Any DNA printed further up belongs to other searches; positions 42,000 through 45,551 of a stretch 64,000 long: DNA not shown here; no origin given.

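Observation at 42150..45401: TagH/FHA protein with atypical architecture: FHA + 4x28-aa tandem repeats + TM helix + ~330-aa C-terminal domain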

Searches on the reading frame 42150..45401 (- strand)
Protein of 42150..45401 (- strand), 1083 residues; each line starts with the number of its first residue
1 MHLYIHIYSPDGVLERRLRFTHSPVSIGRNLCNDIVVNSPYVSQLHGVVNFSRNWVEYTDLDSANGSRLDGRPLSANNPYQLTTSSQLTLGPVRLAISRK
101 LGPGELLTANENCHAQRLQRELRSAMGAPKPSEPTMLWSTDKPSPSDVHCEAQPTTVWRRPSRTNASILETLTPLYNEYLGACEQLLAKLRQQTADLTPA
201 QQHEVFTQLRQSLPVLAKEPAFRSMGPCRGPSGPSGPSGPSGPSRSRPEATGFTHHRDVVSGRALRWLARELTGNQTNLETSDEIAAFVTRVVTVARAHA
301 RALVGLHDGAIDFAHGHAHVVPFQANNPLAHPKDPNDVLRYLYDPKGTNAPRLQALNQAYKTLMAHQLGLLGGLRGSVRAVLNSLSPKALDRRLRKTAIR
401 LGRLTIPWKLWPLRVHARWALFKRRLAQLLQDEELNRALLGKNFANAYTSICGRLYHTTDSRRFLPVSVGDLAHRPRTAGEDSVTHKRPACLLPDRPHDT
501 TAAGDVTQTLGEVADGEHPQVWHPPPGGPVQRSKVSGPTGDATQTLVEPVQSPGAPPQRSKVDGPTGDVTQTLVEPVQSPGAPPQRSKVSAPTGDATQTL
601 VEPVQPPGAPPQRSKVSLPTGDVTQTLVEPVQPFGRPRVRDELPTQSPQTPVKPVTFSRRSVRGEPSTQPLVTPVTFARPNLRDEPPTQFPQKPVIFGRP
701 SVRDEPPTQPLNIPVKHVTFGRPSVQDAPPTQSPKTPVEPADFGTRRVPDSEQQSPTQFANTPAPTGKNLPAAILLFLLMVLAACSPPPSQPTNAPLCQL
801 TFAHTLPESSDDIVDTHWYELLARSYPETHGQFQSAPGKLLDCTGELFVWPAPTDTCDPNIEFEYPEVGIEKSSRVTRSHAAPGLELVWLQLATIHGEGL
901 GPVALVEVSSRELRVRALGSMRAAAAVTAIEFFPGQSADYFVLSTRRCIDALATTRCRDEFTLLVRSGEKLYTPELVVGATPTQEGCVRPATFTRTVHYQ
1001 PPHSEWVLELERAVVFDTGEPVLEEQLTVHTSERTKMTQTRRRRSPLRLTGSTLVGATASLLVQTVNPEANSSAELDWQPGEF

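Call 4: search_protein_families(library=pfam, proteins=[window:42150-45401:-], max_evalue=1)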
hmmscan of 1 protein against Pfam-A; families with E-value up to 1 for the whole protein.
window:42150-45401:- (1083 aa): 3 families
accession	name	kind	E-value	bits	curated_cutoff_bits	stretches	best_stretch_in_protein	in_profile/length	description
PF20232.3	T6SS_FHA_C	-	5.5e-15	56.1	23.7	1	324-449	57-178/180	C-terminal domain of Type VI secretion system FHA protein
PF00498.31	FHA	-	4.9e-10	40.1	20.7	1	25-91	1-67/67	FHA domain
PF16697.10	Yop-YscD_cpl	-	9.4e-06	26.2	33.2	1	22-98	16-91/94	Inner membrane component of T3SS, cytoplasmic domain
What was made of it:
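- On TagH (T6SS FHA protein, TIGR03354): PF00498 at 40.1 bits (cutoff 20.7), aa 25-91 (call 4) 56.1 bits (cutoff 23.7), aa 324-449 (call 4)
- On TssJ (PF12790): No Pfam hit for aa 450-1083 (call 4).
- On T3SS YscD/PrgH-type FHA-TM-periplasmic ring protein: PF16697 scores 26.2 against a cutoff of 33.2 (call 4).
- Closest known: T3SS inner-ring protein YscD / PrgH / EscD. Same: There is a weak sub-threshold Pfam hit to PF16697 (26.2 against 33.2; call 4).
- The FHA region gives a weak hit to the YscD cytoplasmic domain model (call 4).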

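Call 5: search_protein_families(library=ncbifam, proteins=[window:42150-45401:-], max_evalue=1)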
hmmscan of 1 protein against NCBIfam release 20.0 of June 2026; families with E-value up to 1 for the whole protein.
window:42150-45401:- (1083 aa): 2 families
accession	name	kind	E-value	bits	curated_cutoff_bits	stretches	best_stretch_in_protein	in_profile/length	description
TIGR03354.1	VI_FHA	hypoth_equivalog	7.3e-19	68.9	120.25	1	19-449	20-416/420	type VI secretion system-associated FHA domain protein TagH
NF049868.1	FhaB_Rv0019c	equivalog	1.1e-05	25.5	125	1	17-91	80-152/158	FHA domain-containing protein FhaB/FipA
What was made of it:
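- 44055..44432 (-): T6SS_FHA_C domain (aa 324-449), the C-terminal domain of canonical TagH. PF20232 at 56.1 bits against a cutoff of 23.7 (call 4); TIGR03354 aligns over aa 19-449 (call 5)
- On TagH (T6SS FHA protein, TIGR03354): TIGR03354 scores 68.9 bits against a cutoff of 120.25, although the alignment spans model positions 20-416 of 420 (call 5).
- Checked: It has an FHA domain at aa 25-91 and T6SS_FHA_C at aa 324-449; the TIGR03354 TagH model aligns over aa 19-449 (calls 4, 5).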

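Call 11: find_homologous_proteins(query=window:42153-45401:-, max_evalue=0.001)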
Query window:42153-45401:- (1083 aa): 2 proteins with E <= 0.001 among 8000 candidates.
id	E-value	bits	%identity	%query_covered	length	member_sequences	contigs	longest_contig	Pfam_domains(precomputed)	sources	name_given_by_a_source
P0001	2.0e-230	786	54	46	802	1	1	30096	PF00498.32,PF16697.11,PF20232.4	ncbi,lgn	-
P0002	3.1e-128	448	51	26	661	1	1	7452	PF20232.4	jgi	-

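Call 12: find_related_loci(query=window:42153-45401:-, collection=genome_contigs, flank=10000)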
Query window:42153-45401:- (1083 aa) in genome_contigs; peptide patterns used: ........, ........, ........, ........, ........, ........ (x = any residue, [..] = any of these).
69 stretches matched a pattern, but none encodes a relative of the query by tblastn (E <= 1e-3).
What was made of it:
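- Tried and rejected: A genome-collection scan with the full-length protein found nothing (call 12).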

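Call 17: find_encoding_contigs(protein=P0001, flank=10000, max_places=4)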
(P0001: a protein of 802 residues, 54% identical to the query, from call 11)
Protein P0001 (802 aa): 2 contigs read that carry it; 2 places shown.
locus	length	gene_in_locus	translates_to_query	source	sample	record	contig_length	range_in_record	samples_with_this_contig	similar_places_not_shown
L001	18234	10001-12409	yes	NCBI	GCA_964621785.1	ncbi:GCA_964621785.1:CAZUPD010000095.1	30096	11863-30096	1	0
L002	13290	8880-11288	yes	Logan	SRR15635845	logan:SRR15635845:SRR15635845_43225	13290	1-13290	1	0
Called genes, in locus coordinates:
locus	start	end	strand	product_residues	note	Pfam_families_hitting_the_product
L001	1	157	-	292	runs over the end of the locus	PF09867:TagF_N (weak)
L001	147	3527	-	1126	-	PF14331:IcmF-related_N, PF06761:IcmF-related, PF06744:IcmF_C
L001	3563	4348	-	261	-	PF09850:DotU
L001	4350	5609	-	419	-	PF05936:T6SS_VasE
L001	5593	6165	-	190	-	PF12790:T6SS-SciN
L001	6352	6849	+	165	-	PF05638:T6SS_HCP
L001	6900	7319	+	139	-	-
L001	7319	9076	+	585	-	PF05947:T6SS_TssF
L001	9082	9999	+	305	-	PF06996:T6SS_TssG (weak)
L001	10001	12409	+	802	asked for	PF16697:Yop-YscD_cpl (weak), PF00498:FHA, PF20232:T6SS_FHA_C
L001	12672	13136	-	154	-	-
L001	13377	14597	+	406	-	PF03403:PAF-AH_p_II (weak), PF01738:DLH (weak), PF12740:PETase (faint)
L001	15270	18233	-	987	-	?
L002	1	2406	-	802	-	?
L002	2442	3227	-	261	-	PF09850:DotU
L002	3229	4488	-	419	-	PF05936:T6SS_VasE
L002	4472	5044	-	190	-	PF12790:T6SS-SciN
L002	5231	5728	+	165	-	PF05638:T6SS_HCP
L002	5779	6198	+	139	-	-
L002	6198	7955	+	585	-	PF05947:T6SS_TssF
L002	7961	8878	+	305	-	PF06996:T6SS_TssG (weak)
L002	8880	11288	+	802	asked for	PF16697:Yop-YscD_cpl (weak), PF00498:FHA, PF20232:T6SS_FHA_C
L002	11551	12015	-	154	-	-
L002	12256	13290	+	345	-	?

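Call 18: find_encoding_contigs(protein=P0002, flank=10000, max_places=4)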
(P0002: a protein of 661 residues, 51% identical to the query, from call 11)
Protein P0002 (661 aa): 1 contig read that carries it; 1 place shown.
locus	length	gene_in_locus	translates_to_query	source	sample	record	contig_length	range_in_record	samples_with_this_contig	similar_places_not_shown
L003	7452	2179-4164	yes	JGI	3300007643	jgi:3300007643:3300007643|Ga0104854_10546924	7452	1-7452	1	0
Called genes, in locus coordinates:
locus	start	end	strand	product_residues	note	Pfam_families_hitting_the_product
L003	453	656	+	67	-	-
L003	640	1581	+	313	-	PF06996:T6SS_TssG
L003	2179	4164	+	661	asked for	PF20232:T6SS_FHA_C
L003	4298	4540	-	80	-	-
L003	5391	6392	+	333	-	PF03403:PAF-AH_p_II (faint), PF01738:DLH, PF07224:Chlorophyllase (weak), PF12697:Abhydrolase_6 (weak), PF12740:PETase (weak)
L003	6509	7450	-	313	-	?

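Call 63: find_encoding_contigs(protein=window:42153-45401:-, flank=2000, max_places=3)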
Protein window:42153-45401:- (1083 aa): no gene with exactly this product is on record in the collection.
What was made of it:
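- Tried and rejected: The window protein itself is not on record in the contig index (call 63), so the source organism remains unnamed.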
